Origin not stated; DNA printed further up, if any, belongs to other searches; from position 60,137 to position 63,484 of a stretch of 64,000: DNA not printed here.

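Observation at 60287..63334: Two complete GspE/PilB secretion-ATPase modules fused in one polypeptide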

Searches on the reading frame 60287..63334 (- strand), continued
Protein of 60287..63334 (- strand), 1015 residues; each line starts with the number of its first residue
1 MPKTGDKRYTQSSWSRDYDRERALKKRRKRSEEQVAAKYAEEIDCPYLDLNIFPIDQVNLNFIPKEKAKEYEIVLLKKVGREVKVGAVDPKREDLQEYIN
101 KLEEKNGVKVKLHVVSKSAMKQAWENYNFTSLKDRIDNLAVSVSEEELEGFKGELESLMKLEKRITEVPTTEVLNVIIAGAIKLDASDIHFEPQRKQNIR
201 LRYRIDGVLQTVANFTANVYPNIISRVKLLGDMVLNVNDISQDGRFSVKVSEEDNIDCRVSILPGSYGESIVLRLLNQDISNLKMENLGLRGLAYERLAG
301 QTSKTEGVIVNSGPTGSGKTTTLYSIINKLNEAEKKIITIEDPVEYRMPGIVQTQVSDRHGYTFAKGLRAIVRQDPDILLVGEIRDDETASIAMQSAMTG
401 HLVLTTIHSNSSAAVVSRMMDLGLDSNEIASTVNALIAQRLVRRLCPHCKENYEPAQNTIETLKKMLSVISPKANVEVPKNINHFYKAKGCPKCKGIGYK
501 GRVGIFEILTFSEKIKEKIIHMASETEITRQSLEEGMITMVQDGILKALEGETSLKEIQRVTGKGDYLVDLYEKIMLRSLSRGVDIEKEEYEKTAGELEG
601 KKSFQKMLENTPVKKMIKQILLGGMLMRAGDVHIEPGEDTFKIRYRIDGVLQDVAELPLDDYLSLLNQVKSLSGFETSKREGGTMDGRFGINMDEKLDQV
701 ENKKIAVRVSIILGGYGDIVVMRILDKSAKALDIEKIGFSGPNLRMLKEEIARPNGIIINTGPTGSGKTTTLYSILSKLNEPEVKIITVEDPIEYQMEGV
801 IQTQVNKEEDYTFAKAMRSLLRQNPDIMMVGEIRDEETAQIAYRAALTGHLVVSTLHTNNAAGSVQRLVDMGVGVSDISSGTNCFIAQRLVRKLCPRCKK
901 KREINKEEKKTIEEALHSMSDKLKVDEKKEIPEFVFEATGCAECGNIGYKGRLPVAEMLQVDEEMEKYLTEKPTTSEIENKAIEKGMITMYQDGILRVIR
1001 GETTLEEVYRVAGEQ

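Call 57: list_cluster_members(proteins=[P0002, P0010, P0015, P0018, P0027, P0038, P0040, P0070, P0117, P0059])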
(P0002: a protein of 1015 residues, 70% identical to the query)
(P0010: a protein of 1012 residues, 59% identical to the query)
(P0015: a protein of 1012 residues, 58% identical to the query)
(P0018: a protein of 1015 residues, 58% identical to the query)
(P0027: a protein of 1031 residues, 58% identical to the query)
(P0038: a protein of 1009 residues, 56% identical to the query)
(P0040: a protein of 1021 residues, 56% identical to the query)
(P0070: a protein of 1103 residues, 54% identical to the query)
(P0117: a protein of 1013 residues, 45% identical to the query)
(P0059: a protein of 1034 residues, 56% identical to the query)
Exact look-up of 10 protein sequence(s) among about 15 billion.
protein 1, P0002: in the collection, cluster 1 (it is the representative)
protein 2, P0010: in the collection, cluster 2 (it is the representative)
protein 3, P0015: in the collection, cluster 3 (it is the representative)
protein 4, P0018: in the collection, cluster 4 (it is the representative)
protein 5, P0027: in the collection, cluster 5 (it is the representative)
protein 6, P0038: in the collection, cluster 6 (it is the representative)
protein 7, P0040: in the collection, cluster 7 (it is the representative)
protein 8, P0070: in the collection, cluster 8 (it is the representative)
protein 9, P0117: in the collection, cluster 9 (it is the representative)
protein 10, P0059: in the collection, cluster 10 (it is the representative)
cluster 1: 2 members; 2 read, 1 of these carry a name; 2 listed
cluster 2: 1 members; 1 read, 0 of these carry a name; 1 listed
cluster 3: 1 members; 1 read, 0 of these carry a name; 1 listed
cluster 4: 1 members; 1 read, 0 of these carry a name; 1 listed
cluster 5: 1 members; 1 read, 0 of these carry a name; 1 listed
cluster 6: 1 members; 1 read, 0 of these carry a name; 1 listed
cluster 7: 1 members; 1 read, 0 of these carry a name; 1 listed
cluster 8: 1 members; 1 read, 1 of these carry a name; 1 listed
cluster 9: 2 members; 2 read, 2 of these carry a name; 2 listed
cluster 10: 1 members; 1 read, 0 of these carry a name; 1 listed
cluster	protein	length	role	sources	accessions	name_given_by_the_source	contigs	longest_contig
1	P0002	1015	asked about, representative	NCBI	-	-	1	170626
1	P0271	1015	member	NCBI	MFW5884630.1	MAG: GspE/PulE family protein [Patescibacteria group bacterium]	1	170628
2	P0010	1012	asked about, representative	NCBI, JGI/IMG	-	-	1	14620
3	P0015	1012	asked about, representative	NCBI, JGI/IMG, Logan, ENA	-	-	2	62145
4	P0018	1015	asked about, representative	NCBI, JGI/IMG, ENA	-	-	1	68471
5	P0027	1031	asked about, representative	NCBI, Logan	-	-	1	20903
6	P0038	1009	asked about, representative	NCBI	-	-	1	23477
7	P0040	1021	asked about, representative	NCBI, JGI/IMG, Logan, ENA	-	-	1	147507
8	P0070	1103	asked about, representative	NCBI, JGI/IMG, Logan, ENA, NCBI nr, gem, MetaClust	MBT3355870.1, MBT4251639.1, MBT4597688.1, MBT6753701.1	type II/IV secretion system protein [bacterium] | type II secretory ATPase GspE/PulE/Tfp pilus assembly ATPase PilB-like protein | \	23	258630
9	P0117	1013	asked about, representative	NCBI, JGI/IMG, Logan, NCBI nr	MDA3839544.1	MAG: GspE/PulE family protein [Patescibacteria group bacterium] | type IV pilus assembly protein PilB | GspE/PulE family protein [Patescibacteria group bacterium]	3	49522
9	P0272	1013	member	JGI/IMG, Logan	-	type IV pilus assembly protein PilB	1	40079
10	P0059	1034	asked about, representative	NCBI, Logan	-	-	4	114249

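Call 58: fold_search(model_id=the predicted structure, library=pdb)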
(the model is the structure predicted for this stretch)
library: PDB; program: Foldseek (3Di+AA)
matches with E <= 10: 1693; with E <= 0.001: 229
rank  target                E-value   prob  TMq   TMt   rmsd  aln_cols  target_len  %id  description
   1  5oiu_B                2.1e-42  1.00  0.36  0.91   2.5       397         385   39  Crystal structure of PilF type IV pilus assembly ATPase from Thermus thermophilus (released 2018-08-08)
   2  5zfr_C                3.0e-42  1.00  0.32  0.78   5.5       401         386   41  Crystal structure of PilB, an extension ATPase motor of Type IV pilus, from Geobacter sulfurreducens (released 2018-09-19)
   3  5tsh_E                9.8e-42  1.00  0.35  0.88   3.3       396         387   42  PilB from Geobacter metallireducens bound to AMP-PNP (released 2017-05-17)
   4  4pht_C                2.2e-41  1.00  0.26  0.58  20.8       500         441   33  ATPase GspE in complex with the cytoplasmic domain of GspL from the Vibrio vulnificus type II Secretion system (released 2014-11-26)
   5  4pht_B                2.6e-41  1.00  0.26  0.58  20.8       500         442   34  ATPase GspE in complex with the cytoplasmic domain of GspL from the Vibrio vulnificus type II Secretion system (released 2014-11-26)
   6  4pht_A                3.2e-41  1.00  0.26  0.58  20.9       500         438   34  ATPase GspE in complex with the cytoplasmic domain of GspL from the Vibrio vulnificus type II Secretion system (released 2014-11-26)
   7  5zfr_B                3.9e-41  1.00  0.34  0.84   3.4       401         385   42  Crystal structure of PilB, an extension ATPase motor of Type IV pilus, from Geobacter sulfurreducens (released 2018-09-19)
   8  5it5_A                6.4e-41  1.00  0.36  0.92   2.8       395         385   39  Thermus thermophilus PilB core ATPase region (released 2016-10-19)
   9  5tsh_F                7.1e-41  1.00  0.35  0.88   3.5       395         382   41  PilB from Geobacter metallireducens bound to AMP-PNP (released 2017-05-17)
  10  5tsh_C                1.0e-40  1.00  0.36  0.92   2.9       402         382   39  PilB from Geobacter metallireducens bound to AMP-PNP (released 2017-05-17)
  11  5zfr_A                1.1e-40  1.00  0.36  0.92   2.7       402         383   41  Crystal structure of PilB, an extension ATPase motor of Type IV pilus, from Geobacter sulfurreducens (released 2018-09-19)
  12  5tsg_B                3.7e-40  1.00  0.36  0.91   3.0       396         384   41  PilB from Geobacter metallireducens bound to ADP (released 2017-05-17)
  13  5oiu_C                3.7e-40  1.00  0.34  0.82   4.5       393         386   40  Crystal structure of PilF type IV pilus assembly ATPase from Thermus thermophilus (released 2018-08-08)
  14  1p9w                  4.9e-40  1.00  0.32  0.80   5.7       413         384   41  Crystal Structure of Vibrio cholerae putative NTPase EpsE (released 2003-10-14)
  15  5tsh_D                1.1e-39  1.00  0.32  0.78   5.6       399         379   39  PilB from Geobacter metallireducens bound to AMP-PNP (released 2017-05-17)
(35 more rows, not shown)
